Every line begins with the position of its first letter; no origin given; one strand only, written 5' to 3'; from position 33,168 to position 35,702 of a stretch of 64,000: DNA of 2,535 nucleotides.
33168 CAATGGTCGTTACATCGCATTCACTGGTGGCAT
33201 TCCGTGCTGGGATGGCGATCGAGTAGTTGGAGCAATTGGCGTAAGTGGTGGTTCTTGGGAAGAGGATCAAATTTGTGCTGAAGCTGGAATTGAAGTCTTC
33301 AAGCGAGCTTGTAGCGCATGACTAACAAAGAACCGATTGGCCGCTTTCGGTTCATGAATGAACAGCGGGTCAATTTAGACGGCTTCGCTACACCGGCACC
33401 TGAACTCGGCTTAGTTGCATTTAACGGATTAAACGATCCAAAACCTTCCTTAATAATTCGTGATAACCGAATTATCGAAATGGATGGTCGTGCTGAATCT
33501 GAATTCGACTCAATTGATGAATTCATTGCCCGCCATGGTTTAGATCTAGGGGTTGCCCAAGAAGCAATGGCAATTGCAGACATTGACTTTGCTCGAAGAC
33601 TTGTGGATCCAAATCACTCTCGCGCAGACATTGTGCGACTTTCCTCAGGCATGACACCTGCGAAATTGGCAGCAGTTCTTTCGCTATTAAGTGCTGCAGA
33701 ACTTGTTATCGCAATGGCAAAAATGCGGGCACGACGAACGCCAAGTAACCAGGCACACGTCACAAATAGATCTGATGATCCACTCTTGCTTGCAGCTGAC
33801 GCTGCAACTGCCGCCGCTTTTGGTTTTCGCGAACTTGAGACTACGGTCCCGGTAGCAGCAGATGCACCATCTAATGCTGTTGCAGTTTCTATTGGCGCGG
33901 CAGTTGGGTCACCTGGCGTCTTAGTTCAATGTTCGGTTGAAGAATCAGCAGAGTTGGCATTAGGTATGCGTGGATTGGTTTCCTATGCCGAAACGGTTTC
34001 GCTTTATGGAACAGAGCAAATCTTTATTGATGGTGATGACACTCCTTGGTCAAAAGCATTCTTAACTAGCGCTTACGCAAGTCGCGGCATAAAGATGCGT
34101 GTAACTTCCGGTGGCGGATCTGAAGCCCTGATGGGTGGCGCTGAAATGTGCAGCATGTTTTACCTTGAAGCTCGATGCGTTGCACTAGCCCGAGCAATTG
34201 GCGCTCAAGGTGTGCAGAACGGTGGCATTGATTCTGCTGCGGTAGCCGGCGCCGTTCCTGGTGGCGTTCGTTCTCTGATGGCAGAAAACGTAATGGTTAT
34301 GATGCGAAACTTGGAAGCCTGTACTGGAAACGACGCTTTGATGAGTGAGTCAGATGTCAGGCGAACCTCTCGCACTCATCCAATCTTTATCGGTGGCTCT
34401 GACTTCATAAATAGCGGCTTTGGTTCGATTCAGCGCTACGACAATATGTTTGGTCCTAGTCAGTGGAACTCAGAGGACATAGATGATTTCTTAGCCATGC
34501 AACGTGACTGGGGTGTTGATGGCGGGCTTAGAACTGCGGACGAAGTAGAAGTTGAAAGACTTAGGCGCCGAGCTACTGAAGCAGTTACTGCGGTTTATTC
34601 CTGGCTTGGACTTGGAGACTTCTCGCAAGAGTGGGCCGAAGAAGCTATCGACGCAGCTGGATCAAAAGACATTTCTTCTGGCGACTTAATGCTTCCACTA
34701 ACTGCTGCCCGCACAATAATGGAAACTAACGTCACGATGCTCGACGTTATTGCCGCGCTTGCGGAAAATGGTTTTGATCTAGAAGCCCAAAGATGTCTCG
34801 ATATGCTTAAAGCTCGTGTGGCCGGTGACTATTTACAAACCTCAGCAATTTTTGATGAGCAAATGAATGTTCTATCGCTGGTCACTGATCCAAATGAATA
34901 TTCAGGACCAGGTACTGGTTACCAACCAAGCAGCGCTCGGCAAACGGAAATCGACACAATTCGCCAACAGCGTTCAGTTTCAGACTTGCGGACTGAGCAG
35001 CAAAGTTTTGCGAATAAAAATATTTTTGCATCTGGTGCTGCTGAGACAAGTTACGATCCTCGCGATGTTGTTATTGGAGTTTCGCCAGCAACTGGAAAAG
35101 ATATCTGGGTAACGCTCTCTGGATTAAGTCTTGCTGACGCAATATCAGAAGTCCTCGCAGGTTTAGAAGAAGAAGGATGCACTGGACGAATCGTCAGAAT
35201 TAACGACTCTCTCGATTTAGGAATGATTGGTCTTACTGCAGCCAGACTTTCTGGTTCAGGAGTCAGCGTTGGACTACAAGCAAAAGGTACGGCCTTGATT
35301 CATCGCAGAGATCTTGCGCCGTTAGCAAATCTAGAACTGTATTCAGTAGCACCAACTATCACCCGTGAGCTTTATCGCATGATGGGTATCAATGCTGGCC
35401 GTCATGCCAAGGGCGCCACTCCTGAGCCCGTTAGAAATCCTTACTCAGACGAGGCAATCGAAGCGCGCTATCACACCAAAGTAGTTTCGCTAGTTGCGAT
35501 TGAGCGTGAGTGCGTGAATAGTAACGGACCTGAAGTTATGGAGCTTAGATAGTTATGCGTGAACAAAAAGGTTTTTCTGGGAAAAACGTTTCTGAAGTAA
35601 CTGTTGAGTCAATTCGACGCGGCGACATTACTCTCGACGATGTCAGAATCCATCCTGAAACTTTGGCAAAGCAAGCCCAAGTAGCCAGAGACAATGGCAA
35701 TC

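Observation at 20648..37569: BMC locus is contiguous with a B12-dependent diol dehydratase module: possible dual-input propionaldehyde metabolosome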

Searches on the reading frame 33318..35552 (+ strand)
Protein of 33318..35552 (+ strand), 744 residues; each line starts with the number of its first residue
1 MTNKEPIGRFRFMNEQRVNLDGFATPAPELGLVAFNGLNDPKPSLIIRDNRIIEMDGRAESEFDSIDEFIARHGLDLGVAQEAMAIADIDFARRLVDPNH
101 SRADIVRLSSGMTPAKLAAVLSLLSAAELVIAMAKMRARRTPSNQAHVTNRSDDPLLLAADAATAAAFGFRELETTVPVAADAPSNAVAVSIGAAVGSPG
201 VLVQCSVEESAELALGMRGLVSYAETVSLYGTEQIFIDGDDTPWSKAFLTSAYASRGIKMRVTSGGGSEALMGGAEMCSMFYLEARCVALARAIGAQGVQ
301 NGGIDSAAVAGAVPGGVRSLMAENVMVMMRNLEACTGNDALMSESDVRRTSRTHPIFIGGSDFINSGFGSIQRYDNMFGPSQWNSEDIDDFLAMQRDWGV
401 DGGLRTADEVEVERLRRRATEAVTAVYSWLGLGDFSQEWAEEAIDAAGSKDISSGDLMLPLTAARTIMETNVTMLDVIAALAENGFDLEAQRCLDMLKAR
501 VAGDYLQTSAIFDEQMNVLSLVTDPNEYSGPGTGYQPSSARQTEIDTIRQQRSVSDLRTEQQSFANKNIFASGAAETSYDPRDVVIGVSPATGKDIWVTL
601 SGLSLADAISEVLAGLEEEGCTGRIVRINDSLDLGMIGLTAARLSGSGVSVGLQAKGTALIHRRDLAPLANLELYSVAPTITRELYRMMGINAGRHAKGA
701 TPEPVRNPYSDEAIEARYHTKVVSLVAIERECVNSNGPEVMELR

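Call 4: search_protein_families(library=pfam, proteins=[window:33318-35552:+])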
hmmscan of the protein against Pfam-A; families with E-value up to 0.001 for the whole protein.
window:33318-35552:+ (744 aa): 2 families
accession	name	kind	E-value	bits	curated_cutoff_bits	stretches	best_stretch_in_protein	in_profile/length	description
PF02286.21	Dehydratase_LU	-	6.2e-228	758.2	25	1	9-554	5-550/552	Dehydratase large subunit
PF02288.20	Dehydratase_MU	-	4.2e-24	85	27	1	604-702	13-109/110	Dehydratase medium subunit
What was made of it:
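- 33318..35552 (+): Fused large + medium subunit of a B12-dependent diol/glycerol-family dehydratase. Pfam LU + MU (call 4).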

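Call 7: find_homologous_proteins(query=window:33318-35552:+)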
Query window:33318-35552:+ (744 aa): 6808 proteins with E <= 0.001 among 8000 candidates; the best 120 are listed.
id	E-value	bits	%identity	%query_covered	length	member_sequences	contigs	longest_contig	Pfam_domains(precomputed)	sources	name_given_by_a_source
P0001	0.0e+0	1606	98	100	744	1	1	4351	PF02288.21,PF02286.22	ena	-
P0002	0.0e+0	1605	98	100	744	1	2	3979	PF02288.21,PF02286.22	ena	-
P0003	0.0e+0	1602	98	100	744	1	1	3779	PF02288.21,PF02286.22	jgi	jgi:propanediol dehydratase large subunit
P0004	0.0e+0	1602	98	100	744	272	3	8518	PF02288.21,PF02286.22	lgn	-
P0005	0.0e+0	1600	98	100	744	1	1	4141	PF02288.21,PF02286.22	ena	-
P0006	0.0e+0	1597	97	100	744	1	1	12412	PF02288.21,PF02286.22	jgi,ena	jgi:propanediol dehydratase large subunit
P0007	0.0e+0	1595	98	100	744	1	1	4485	PF02288.21,PF02286.22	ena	-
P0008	0.0e+0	1594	97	100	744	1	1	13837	PF02288.21,PF02286.22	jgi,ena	jgi:propanediol dehydratase large subunit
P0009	0.0e+0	1593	97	100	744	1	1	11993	PF02288.21,PF02286.22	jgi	jgi:propanediol dehydratase large subunit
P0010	0.0e+0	1591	97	100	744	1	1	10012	PF02288.21,PF02286.22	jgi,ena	-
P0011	0.0e+0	1591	97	100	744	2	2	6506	PF02288.21,PF02286.22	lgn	-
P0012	0.0e+0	1588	97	100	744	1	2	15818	PF02288.21,PF02286.22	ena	-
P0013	0.0e+0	1587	97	100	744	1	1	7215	PF02288.21,PF02286.22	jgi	-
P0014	0.0e+0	1580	97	100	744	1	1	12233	PF02288.21,PF02286.22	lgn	-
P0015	0.0e+0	1580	96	100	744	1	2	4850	PF02288.21,PF02286.22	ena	-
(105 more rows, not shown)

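Call 8: find_related_loci(query=window:33318-35552:+, collection=genome_contigs, flank=10000)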
Query window:33318-35552:+ (744 aa) in genome_contigs; peptide patterns used: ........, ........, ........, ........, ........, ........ (x = any residue, [..] = any of these).
261 stretches matched a pattern; 218 encode a relative of the query (tblastn E <= 1e-3); the best 80 are kept; 80 distinct loci.
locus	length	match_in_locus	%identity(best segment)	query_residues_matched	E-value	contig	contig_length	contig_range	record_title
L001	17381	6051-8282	98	1-744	0e+0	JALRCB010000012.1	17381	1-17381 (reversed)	MAG: Candidatus Nanopelagicales bacterium isolate HQM.3 NODE_12_length_17381_cov_4.182270, whole genome shotgun sequence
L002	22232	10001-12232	98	1-744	0e+0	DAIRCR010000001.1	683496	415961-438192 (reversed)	MAG TPA_asm: Candidatus Nanopelagicales bacterium isolate CTOTU2214 NODE_2_length_683496_cov_8.552795, whole genome shot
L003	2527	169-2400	97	1-744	0e+0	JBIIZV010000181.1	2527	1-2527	MAG: Candidatus Nanopelagicales bacterium isolate ME2006-06-22D9_3300042569_group2_bin70 Rohwer_bin378_scaffold_71879_c1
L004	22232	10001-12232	95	1-744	0e+0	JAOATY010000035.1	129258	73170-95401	MAG: Candidatus Nanopelagicales bacterium isolate AF21_PE0_T1_S7_48_15 T1_S7_53_length_129258_cov_8, whole genome shotgu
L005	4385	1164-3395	95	1-744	0e+0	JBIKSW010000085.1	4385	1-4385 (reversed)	MAG: Candidatus Nanopelagicales bacterium isolate ME2015-07-01_3300042455_group6_bin3 Rohwer_bin380_scaffold_24251_c1, w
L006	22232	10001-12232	92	1-744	0e+0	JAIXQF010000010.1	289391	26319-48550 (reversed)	MAG: Actinomycetales bacterium isolate C4_MAG_00016 pond_C4_MAG_00016_000000000002, whole genome shotgun sequence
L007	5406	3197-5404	92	1-736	0e+0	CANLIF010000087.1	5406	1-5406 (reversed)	MAG: Actinobacteria bacterium isolate TE-Jun18-233 genome assembly, contig: TE-Jun18-C33664, whole genome shotgun sequen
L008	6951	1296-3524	90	1-743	0e+0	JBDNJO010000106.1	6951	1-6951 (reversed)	MAG: Candidatus Nanopelagicales bacterium isolate metabat2.80.ELB k141_1102612, whole genome shotgun sequence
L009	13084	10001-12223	91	1-741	0e+0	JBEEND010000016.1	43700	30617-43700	MAG: Actinomycetota bacterium isolate crookedriver_2019_sw_WHONDRS-S19S_0041_A_bin.36 scaffold_0000171, whole genome sho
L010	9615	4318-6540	90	1-741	0e+0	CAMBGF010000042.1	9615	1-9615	MAG: Bifidobacterium breve isolate TrE-25oct19-270 genome assembly, contig: TrE-25oct19-C10374, whole genome shotgun seq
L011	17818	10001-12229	87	1-743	0e+0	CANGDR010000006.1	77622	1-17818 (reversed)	MAG: Actinobacteria bacterium isolate Jr-28aug17-167 genome assembly, contig: Jr-28aug17-C340, whole genome shotgun sequ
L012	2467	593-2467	98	1-625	0e+0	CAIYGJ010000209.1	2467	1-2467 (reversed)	MAG: uncultured actinobacterium isolate Kiruna_bin-00600 genome assembly, contig: bin-00600:209/242, whole genome shotgu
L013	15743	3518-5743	83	2-743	0e+0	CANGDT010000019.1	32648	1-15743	MAG: Actinobacteria bacterium isolate Jr-25may17-92 genome assembly, contig: Jr-25may17-C1296, whole genome shotgun sequ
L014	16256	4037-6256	83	5-744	0e+0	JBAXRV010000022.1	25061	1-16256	MAG: Actinomycetes bacterium isolate ELA592 MAG592_22, whole genome shotgun sequence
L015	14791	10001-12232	92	1-744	0e+0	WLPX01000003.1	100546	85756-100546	MAG: Actinomycetota bacterium isolate UFOp-RH-26jul17-237 RH-26jul17-237-c3, whole genome shotgun sequence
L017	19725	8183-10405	81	3-743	0e+0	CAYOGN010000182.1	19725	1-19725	MAG TPA_asm: uncultured Gammaproteobacteria bacterium isolate SRP163645_co1_253 genome assembly, contig: k141_13900318,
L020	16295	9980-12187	79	8-743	0e+0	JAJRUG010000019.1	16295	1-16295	MAG: Gammaproteobacteria bacterium isolate Dive96_bin10.163 k141_666477, whole genome shotgun sequence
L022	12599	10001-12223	79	3-743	0e+0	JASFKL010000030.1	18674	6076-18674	MAG: Gammaproteobacteria bacterium isolate D0817M02metaG_Bin_16 D0817M02metaG_FD_scaffold_754_c1, whole genome shotgun s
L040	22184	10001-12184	75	7-732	0e+0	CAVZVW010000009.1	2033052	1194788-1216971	MAG: uncultured Actinomycetota bacterium isolate MFD02134.bin.2.204 genome assembly, contig: contig_5077, whole genome s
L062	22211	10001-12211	71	7-743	0e+0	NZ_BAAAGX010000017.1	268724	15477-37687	Cryptosporangium japonicum strain JCM 10425 sequence17, whole genome shotgun sequence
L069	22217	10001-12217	72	3-740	0e+0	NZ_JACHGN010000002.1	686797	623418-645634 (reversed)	Thermocatellispora tengchongensis strain DSM 45615 Ga0415383_02, whole genome shotgun sequence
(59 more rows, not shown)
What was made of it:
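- Nanopelagicales MAGs (call 8).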

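Call 20: search_solved_structures(query=window:33318-35552:+, show_alignments=2)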
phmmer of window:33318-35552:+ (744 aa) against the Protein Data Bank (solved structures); distinct sequences matched with E-value up to 0.001: 14.
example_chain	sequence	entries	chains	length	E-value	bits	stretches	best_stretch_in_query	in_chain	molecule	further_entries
9vi2_A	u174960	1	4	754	2.4e-201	673.6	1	9-722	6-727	Glycerol dehydrase alpha subunit,Glycerol dehydrase beta subunit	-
9via_B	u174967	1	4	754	3.2e-201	673.2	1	9-722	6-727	Glycerol dehydrase alpha subunit,Glycerol dehydrase beta subunit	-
9vig_B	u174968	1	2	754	3.8e-201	673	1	9-722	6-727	Glycerol dehydrase alpha subunit,Glycerol dehydrase beta subunit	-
9vii_B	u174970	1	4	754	1e-200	671.5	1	9-722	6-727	Glycerol dehydrase alpha subunit,Glycerol dehydrase beta subunit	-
9vij_B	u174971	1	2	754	1.4e-200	671.1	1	9-722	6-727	Glycerol dehydrase alpha subunit,Glycerol dehydrase beta subunit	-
1iwp_A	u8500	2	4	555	8.5e-166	556.2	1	9-548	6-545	Glycerol Dehydratase Alpha subunit | glycerol dehydrase alpha subunit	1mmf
1dio_A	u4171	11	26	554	9.1e-162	542.8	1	9-548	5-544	PROTEIN (DIOL DEHYDRATASE) | PROPANEDIOL DEHYDRATASE | DIOL DEHYDRATASE alpha chain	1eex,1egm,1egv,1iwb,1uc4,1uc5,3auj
7xrk_A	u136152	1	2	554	1e-161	542.7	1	9-548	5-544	Diol dehydrase alpha subunit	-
5ysh_A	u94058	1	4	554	4.8e-161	540.4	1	9-548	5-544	Diol dehydrase alpha subunit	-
1mmf_B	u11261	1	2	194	4.5e-32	114.2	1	564-723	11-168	glycerol dehydrase beta subunit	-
1iwp_B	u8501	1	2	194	4.7e-32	114.2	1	571-723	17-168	Glycerol Dehydratase Beta subunit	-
5yrt_B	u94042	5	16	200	1.2e-31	112.8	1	574-732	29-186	Diol dehydrase beta subunit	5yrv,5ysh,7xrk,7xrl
1dio_B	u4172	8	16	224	1.7e-31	112.3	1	574-732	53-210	PROTEIN (DIOL DEHYDRATASE) | PROPANEDIOL DEHYDRATASE | DIOL DEHYDRATASE beta chain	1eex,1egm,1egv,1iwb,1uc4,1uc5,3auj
1nbw_B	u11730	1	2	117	0.00028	22.4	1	606-698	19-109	GLYCEROL DEHYDRATASE REACTIVASE BETA SUBUNIT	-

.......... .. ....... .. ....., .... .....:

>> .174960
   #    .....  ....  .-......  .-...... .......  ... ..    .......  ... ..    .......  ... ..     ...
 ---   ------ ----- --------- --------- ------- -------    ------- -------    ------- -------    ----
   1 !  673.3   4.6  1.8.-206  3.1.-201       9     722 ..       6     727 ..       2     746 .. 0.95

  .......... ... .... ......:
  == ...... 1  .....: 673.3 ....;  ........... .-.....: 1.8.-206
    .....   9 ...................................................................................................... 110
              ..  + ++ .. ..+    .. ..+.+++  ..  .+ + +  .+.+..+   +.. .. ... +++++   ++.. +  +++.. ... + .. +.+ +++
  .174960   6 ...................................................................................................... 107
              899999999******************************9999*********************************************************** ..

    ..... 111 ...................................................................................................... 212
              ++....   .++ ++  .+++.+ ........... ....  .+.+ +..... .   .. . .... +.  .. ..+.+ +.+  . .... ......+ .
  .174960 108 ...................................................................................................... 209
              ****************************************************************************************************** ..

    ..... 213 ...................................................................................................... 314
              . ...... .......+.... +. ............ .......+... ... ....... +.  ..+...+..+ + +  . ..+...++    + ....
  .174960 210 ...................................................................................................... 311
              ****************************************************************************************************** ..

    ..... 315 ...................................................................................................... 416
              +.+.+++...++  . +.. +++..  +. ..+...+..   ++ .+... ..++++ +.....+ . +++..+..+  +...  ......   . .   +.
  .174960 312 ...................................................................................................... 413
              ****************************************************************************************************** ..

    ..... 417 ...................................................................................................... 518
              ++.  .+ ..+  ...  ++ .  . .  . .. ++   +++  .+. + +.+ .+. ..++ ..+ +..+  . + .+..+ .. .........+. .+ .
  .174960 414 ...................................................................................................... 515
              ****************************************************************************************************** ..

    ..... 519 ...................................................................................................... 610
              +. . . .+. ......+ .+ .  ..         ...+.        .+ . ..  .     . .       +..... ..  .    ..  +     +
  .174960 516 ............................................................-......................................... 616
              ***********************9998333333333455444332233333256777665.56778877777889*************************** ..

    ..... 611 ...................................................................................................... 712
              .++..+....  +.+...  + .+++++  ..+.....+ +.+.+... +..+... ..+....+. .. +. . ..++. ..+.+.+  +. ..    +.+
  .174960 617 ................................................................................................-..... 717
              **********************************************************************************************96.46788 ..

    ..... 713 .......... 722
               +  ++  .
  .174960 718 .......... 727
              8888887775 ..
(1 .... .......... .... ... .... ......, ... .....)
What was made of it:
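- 33318..35552 (+): PDB alignment in call 20.
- Checked: The PduD-like part starts at residue 53 of the 224-aa PddB (call 20).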
